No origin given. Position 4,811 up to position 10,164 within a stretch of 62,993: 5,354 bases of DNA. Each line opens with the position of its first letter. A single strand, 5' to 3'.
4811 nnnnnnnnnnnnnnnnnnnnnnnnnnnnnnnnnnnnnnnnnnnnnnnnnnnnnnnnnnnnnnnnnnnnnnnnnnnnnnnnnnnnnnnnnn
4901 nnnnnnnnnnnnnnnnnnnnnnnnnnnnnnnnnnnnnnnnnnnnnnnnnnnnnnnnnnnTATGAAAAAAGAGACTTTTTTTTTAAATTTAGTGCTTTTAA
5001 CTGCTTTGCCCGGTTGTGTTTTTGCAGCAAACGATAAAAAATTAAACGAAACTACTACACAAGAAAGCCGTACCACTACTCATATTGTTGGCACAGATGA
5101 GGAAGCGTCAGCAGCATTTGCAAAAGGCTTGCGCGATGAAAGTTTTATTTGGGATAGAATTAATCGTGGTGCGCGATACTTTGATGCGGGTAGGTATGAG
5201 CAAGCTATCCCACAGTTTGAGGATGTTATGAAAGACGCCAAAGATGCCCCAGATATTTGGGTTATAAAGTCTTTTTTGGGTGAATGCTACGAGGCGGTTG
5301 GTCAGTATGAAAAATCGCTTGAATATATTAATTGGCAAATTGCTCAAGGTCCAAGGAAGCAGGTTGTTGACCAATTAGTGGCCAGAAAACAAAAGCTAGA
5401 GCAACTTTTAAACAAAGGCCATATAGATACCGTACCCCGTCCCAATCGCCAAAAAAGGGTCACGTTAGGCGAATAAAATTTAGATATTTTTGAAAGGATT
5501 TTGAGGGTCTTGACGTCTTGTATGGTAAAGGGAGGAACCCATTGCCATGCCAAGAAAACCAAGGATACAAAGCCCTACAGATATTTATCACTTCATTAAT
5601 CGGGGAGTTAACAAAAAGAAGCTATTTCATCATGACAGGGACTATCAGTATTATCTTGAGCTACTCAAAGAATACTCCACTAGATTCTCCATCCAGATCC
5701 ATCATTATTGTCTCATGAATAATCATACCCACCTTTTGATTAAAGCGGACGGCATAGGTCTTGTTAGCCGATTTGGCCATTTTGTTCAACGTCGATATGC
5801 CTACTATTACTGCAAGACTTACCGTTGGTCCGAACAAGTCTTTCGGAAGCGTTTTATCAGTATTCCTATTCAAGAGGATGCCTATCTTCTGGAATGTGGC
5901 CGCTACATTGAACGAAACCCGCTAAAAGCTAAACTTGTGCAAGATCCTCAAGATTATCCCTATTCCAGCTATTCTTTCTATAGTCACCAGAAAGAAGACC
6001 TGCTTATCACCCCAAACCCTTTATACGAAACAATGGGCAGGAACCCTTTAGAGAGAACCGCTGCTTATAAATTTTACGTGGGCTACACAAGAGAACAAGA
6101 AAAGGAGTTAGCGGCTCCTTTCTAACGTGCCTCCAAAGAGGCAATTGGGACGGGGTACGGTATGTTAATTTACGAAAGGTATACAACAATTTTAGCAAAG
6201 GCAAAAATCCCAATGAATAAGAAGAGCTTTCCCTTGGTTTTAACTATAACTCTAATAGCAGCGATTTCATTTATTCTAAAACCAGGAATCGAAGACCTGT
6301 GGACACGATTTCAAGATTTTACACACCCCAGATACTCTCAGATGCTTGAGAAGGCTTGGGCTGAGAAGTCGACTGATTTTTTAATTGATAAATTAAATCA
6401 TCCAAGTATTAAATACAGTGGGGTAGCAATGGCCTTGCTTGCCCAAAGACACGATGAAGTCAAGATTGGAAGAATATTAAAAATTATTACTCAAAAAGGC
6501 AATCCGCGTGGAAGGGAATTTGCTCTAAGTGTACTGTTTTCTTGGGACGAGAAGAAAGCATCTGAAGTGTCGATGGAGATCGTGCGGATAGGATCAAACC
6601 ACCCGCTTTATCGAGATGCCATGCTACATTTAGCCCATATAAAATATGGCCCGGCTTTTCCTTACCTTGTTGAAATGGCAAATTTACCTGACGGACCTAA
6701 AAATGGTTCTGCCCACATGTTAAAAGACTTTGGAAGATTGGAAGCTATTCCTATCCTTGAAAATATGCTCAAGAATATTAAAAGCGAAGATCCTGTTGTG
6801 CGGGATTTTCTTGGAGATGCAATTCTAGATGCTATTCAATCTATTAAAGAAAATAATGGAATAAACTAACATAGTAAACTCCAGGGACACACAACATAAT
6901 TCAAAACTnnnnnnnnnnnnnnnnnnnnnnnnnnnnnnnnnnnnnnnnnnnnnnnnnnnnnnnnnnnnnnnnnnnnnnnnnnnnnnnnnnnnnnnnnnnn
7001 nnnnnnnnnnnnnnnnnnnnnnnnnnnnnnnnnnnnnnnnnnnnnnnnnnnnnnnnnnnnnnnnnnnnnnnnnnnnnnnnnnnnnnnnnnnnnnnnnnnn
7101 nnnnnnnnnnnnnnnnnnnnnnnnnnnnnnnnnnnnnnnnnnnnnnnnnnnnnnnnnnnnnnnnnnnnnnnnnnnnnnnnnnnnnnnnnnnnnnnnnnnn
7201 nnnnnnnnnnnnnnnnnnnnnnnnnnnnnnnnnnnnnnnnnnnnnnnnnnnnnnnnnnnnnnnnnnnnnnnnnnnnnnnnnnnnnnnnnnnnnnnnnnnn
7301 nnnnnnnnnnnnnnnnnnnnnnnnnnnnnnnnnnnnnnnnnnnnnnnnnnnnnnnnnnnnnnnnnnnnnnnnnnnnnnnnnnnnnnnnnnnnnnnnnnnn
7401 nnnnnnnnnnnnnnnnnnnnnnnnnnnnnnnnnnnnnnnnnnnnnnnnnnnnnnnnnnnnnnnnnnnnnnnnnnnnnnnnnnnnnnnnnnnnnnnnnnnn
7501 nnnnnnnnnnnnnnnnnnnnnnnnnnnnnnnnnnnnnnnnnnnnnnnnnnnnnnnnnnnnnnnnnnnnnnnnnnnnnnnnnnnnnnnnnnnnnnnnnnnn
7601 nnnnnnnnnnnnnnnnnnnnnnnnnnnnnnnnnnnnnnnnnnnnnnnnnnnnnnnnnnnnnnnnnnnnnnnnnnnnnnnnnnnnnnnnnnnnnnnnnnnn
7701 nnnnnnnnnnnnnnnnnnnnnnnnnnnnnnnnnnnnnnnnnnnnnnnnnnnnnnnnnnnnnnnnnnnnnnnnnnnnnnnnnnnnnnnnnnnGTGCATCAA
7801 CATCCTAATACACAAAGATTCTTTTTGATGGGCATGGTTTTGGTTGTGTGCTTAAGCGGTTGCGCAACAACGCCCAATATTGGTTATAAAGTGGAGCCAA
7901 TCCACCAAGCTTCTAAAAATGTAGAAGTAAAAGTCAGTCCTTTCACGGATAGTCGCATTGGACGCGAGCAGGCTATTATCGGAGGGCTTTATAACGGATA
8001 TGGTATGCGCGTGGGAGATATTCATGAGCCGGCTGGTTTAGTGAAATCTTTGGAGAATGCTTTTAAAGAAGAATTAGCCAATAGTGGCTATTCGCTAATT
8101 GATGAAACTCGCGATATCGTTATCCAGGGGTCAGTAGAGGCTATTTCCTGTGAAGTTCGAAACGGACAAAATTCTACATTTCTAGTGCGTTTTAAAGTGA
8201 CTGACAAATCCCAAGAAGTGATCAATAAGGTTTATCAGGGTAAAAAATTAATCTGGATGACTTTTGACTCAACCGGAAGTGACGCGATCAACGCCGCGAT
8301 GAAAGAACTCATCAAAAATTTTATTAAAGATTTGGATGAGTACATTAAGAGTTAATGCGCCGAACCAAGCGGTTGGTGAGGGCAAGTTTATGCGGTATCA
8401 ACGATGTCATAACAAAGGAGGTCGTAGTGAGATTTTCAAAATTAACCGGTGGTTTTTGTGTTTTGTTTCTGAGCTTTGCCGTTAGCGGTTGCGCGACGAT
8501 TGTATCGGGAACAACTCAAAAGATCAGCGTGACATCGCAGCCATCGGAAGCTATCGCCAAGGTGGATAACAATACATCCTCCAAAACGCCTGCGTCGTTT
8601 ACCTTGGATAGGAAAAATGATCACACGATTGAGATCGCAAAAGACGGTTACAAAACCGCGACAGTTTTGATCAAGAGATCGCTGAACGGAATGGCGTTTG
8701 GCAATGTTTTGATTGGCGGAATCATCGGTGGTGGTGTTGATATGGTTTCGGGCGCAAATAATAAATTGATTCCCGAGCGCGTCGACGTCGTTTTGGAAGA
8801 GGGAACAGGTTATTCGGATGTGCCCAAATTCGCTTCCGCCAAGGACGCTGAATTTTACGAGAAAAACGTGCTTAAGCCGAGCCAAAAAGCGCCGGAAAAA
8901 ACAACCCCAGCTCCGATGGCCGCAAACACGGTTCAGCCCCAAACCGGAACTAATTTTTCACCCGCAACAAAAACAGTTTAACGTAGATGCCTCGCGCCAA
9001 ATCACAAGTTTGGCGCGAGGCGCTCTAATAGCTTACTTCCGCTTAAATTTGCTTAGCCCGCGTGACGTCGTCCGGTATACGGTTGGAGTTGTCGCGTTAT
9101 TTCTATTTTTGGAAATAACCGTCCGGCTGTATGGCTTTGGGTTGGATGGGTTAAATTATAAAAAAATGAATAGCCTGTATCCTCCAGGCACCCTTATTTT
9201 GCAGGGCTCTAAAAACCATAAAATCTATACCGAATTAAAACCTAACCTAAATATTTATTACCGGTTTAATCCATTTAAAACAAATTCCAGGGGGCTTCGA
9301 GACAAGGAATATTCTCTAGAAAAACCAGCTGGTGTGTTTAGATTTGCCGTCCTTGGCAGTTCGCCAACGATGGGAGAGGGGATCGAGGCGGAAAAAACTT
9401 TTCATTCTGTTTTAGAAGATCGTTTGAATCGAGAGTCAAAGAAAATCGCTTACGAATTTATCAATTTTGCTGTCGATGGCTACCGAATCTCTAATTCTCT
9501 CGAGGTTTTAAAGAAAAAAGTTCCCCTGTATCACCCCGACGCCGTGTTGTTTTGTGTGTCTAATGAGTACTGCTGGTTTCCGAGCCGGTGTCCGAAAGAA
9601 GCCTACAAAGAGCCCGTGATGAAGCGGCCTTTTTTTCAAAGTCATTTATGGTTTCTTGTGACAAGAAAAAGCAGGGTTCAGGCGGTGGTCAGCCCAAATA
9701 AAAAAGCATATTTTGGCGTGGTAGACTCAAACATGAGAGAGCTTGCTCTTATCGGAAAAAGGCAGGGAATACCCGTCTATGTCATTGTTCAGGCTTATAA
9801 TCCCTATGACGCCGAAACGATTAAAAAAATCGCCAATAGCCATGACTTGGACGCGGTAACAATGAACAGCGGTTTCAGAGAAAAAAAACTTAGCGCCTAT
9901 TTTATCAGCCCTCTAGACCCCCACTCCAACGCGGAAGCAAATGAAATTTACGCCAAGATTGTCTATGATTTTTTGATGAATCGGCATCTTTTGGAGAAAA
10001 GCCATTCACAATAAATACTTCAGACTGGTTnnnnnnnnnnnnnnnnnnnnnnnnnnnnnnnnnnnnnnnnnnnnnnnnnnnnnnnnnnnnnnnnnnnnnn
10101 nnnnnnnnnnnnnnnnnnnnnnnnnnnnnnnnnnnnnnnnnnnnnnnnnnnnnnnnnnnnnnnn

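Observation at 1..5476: Polymorphic-toxin-like architecture with a tightly coupled lipoprotein gene (possible effector/immunity pair)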

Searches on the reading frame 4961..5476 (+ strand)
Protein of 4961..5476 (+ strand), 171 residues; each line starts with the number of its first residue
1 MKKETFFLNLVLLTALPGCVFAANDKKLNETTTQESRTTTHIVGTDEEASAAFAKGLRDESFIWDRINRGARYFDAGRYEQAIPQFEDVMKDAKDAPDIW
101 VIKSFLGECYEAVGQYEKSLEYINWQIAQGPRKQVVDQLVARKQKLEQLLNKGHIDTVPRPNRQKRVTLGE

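Call 5: search_protein_families(library=pfam, proteins=[window:4961-5476:+], max_evalue=0.1)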
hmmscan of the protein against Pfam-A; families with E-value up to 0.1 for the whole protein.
window:4961-5476:+ (171 aa): 13 families
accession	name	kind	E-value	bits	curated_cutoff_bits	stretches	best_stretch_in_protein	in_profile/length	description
PF14559.12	TPR_19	-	3.3e-06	27.8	25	1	74-141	2-66/68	Tetratricopeptide repeat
PF07719.23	TPR_2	-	1.8e-05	24.9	27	1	68-91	6-29/34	Tetratricopeptide repeat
PF13428.12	TPR_14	-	2.8e-05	24.8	23.5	1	69-101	7-39/44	Tetratricopeptide repeat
PF00515.34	TPR_1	-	3.9e-05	23.7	27.8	0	106-122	7-23/34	Tetratricopeptide repeat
PF13371.12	TPR_9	-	7.7e-05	23.1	35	0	66-106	32-72/73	Tetratricopeptide repeat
PF13424.12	TPR_12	-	0.00015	22.3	30.1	0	66-91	48-73/77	Tetratricopeptide repeat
PF13432.12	TPR_16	-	0.0012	19.6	32.7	1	72-123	6-54/65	Tetratricopeptide repeat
PF22888.1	FIMAH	-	0.0026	18.7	24.8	0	115-156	24-65/81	FIMAH domain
PF13176.12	TPR_7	-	0.0028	18.1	27.9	0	105-122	4-21/36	Tetratricopeptide repeat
PF13181.12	TPR_8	-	0.0097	16.5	25.7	0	106-123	7-24/34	Tetratricopeptide repeat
PF13374.12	TPR_10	-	0.014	15.8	27.5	0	68-94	7-33/42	Tetratricopeptide repeat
PF13414.12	TPR_11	-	0.028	14.5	26.8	0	70-100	1-31/42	TPR repeat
PF10579.15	Rapsyn_N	-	0.059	13.9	23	0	66-128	9-71/80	Rapsyn N-terminal myristoylation and linker region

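Call 7: search_protein_families(library=ncbifam, proteins=[window:4961-5476:+], max_evalue=0.01)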
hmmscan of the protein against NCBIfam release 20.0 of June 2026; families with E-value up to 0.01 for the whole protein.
window:4961-5476:+ (171 aa): 5 families
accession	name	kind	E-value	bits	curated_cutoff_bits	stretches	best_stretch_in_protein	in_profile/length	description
NF047481.1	lipo_LIC12587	subfamily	0.00022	20.7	200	1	3-124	3-118/213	LIC12587 family lipoprotein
NF047507.1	TPR_BatC_Lepto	exception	0.00034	20.1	175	1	67-127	62-123/214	TPR repeat-containing protein BatC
NF033762.1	social_mot_Tgl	equivalog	0.00059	19.2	225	1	46-131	82-167/252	social motility TPR repeat lipoprotein Tgl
NF040959.1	MamA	equivalog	0.0019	17.7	200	1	69-131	111-170/204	magnetosome protein MamA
TIGR02521.1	type_IV_pilW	equivalog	0.0039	16.8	154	0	66-119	34-84/234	type IV pilus biogenesis/stability protein PilW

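Call 59: search_protein_families(library=pfam, alignment_id=A5, max_evalue=0.01)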
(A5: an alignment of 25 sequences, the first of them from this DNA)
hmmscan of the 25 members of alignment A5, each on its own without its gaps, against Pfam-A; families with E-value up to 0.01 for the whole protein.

A. member 1, seq(171 aa): 10 families
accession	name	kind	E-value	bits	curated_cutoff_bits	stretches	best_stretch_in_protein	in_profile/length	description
PF14559.12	TPR_19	-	3.3e-06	27.8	25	1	74-141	2-66/68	Tetratricopeptide repeat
PF07719.23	TPR_2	-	1.8e-05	24.9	27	0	68-91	6-29/34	Tetratricopeptide repeat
PF13428.12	TPR_14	-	2.8e-05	24.8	23.5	0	69-101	7-39/44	Tetratricopeptide repeat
PF00515.34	TPR_1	-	3.9e-05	23.7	27.8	0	106-122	7-23/34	Tetratricopeptide repeat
PF13371.12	TPR_9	-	7.7e-05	23.1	35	0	66-106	32-72/73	Tetratricopeptide repeat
PF13424.12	TPR_12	-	0.00015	22.3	30.1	0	66-91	48-73/77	Tetratricopeptide repeat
PF13432.12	TPR_16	-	0.0012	19.6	32.7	1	72-123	6-54/65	Tetratricopeptide repeat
PF22888.1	FIMAH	-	0.0026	18.7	24.8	0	115-156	24-65/81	FIMAH domain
PF13176.12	TPR_7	-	0.0028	18.1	27.9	0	105-122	4-21/36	Tetratricopeptide repeat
PF13181.12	TPR_8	-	0.0097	16.5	25.7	0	106-123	7-24/34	Tetratricopeptide repeat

B. families by the number of members that match (of 25 scanned): 26 families (the first 25 are shown)
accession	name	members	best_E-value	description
PF07719.23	TPR_2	18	1.9e-10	Tetratricopeptide repeat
PF13428.12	TPR_14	14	4.6e-07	Tetratricopeptide repeat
PF00515.34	TPR_1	12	3.8e-08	Tetratricopeptide repeat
PF13424.12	TPR_12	12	5.7e-08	Tetratricopeptide repeat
PF13181.12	TPR_8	11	2.2e-09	Tetratricopeptide repeat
PF13176.12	TPR_7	11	1.2e-08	Tetratricopeptide repeat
PF14559.12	TPR_19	9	9.2e-11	Tetratricopeptide repeat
PF13432.12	TPR_16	9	9.3e-11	Tetratricopeptide repeat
PF13414.12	TPR_11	8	2.9e-07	TPR repeat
PF13174.12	TPR_6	3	3e-06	Tetratricopeptide repeat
PF13374.12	TPR_10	3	0.00055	Tetratricopeptide repeat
PF12895.13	ANAPC3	2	1.2e-05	Anaphase-promoting complex, cyclosome, subunit 3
PF25068.1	ARM_TT21_4th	2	3.2e-05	Tetratricopeptide repeat protein 21 forth ARM domain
PF24575.1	TPR_Slam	2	3.9e-05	Surface lipoprotein assembly modifier, N-terminal TPR repeats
PF01535.26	PPR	2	0.00015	PPR repeat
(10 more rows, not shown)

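Call 75: find_encoding_contigs(protein=window:4961-5476:+, flank=10000, max_places=4)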
Protein window:4961-5476:+ (171 aa): 3 contigs read that carry it; 1 place shown.
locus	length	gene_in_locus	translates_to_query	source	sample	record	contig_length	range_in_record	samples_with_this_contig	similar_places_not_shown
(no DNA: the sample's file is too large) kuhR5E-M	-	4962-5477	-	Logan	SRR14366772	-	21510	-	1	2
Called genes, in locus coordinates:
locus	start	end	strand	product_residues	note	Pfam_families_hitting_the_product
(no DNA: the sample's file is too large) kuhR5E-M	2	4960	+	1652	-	?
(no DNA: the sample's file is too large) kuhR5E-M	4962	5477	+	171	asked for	PF07719:TPR_2 (faint), PF14559:TPR_19 (weak)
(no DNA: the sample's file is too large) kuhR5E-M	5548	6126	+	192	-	PF01797:Y1_Tnp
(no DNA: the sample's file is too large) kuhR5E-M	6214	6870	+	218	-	-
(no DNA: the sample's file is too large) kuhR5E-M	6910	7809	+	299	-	-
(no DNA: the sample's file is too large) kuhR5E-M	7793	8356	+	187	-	-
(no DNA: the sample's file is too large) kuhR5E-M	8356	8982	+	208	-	PF08308:PEGA (weak)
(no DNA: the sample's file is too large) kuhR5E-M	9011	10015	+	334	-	-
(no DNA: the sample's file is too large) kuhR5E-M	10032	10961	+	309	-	PF00657:Lipase_GDSL (weak), PF13472:Lipase_GDSL_2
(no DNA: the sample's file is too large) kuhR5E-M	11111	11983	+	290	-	-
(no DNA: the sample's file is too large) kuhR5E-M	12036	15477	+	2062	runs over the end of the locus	PF00082:Peptidase_S8, PF13385:Laminin_G_3, PF05048:NosD, PF13229:Beta_helix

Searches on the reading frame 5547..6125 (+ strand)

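Call 5: search_protein_families(library=pfam, proteins=[window:5547-6125:+], max_evalue=0.1)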
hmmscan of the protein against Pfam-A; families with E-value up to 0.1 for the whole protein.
window:5547-6125:+ (192 aa): 1 family
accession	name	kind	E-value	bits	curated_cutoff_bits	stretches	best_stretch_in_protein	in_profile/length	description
PF01797.21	Y1_Tnp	-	7.1e-11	42.7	23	1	14-124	7-121/121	Transposase IS200 like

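Call 7: search_protein_families(library=ncbifam, proteins=[window:5547-6125:+], max_evalue=0.01)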
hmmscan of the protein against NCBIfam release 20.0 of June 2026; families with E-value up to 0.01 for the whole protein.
window:5547-6125:+ (192 aa): 2 families
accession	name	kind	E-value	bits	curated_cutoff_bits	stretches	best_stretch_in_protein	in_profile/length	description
NF047646.1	REP_Tyr_transpos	equivalog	2.8e-16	59.7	80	1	4-140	2-146/146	REP-associated tyrosine transposase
NF033573.1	transpos_IS200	equivalog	0.0081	16.4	55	0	14-89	13-87/126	IS200/IS605 family transposase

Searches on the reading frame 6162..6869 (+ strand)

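Call 5: search_protein_families(library=pfam, proteins=[window:6162-6869:+], max_evalue=0.1)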
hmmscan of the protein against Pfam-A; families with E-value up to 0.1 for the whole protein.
window:6162-6869:+ (235 aa): 1 family
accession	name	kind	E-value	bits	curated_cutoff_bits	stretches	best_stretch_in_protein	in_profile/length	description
PF13646.12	HEAT_2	-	0.019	15.7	27.7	0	156-214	23-80/88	HEAT repeats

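Call 7: search_protein_families(library=ncbifam, proteins=[window:6162-6869:+], max_evalue=0.01)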
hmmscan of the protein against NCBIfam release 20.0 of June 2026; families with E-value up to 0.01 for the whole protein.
window:6162-6869:+ (235 aa): 0 families

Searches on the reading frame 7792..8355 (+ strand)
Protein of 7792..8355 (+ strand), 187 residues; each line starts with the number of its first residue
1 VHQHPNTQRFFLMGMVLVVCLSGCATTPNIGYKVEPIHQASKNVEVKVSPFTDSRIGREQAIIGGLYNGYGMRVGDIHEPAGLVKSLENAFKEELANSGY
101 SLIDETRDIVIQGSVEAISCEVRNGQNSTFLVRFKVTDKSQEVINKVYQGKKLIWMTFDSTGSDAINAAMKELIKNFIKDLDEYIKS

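Call 5: search_protein_families(library=pfam, proteins=[window:7792-8355:+], max_evalue=0.1)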
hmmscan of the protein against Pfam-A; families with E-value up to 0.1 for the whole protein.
window:7792-8355:+ (187 aa): 1 family
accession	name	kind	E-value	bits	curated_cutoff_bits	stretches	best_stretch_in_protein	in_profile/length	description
PF03923.18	Lipoprotein_16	-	0.004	17.3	25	1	38-126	8-90/159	Uncharacterized lipoprotein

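Call 7: search_protein_families(library=ncbifam, proteins=[window:7792-8355:+], max_evalue=0.01)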
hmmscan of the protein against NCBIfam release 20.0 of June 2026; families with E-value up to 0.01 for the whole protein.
window:7792-8355:+ (187 aa): 0 families

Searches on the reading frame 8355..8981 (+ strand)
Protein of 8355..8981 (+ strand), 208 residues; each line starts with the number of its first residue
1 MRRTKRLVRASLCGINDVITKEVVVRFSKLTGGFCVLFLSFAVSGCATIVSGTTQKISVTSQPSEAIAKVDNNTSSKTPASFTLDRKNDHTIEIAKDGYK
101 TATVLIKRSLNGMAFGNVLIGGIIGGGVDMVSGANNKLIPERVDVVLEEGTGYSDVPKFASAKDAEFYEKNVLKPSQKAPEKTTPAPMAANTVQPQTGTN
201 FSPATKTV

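Call 5: search_protein_families(library=pfam, proteins=[window:8355-8981:+], max_evalue=0.1)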
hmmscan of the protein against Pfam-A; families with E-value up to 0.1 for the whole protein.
window:8355-8981:+ (208 aa): 1 family
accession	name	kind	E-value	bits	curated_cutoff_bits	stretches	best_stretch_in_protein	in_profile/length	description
PF08308.17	PEGA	-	6.9e-06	26.3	20.8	1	56-103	3-50/71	PEGA domain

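Call 7: search_protein_families(library=ncbifam, proteins=[window:8355-8981:+], max_evalue=0.01)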
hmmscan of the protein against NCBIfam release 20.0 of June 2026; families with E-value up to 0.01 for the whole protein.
window:8355-8981:+ (208 aa): 2 families
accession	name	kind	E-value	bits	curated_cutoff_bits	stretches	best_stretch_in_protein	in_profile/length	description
NF047662.1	LEPBI_I2678_fam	subfamily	4.5e-06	26.5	240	1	46-153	1-116/247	LEPBI_I2678 family protein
NF010480.0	PRK13905.1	equivalog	0.0033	16.3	259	1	89-144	96-150/303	UDP-N-acetylmuramate dehydrogenase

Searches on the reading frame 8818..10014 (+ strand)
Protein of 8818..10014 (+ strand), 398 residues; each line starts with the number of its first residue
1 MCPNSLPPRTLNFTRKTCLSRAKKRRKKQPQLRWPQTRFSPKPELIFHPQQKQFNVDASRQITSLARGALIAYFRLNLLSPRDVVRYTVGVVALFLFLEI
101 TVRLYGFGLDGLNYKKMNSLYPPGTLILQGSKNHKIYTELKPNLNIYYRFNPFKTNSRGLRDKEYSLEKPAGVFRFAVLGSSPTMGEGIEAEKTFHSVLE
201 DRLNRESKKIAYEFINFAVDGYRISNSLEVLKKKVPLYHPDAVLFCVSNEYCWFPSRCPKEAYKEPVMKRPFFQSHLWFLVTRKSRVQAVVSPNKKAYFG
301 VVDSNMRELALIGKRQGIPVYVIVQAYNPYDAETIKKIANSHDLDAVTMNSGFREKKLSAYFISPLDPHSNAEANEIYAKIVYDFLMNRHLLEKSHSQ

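Call 5: search_protein_families(library=pfam, proteins=[window:8818-10014:+], max_evalue=0.1)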
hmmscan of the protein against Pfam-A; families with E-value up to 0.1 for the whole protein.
window:8818-10014:+ (398 aa): 0 families

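Call 7: search_protein_families(library=ncbifam, proteins=[window:8818-10014:+], max_evalue=0.01)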
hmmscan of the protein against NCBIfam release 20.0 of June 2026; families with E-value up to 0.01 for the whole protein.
window:8818-10014:+ (398 aa): 1 family
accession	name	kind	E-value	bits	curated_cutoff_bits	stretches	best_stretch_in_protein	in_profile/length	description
NF047475.1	GDSL_LA_2490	hypoth_equivalog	7.3e-07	28.8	325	1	136-250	42-157/431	LA_2490 family SGNH/GDSL-type esterase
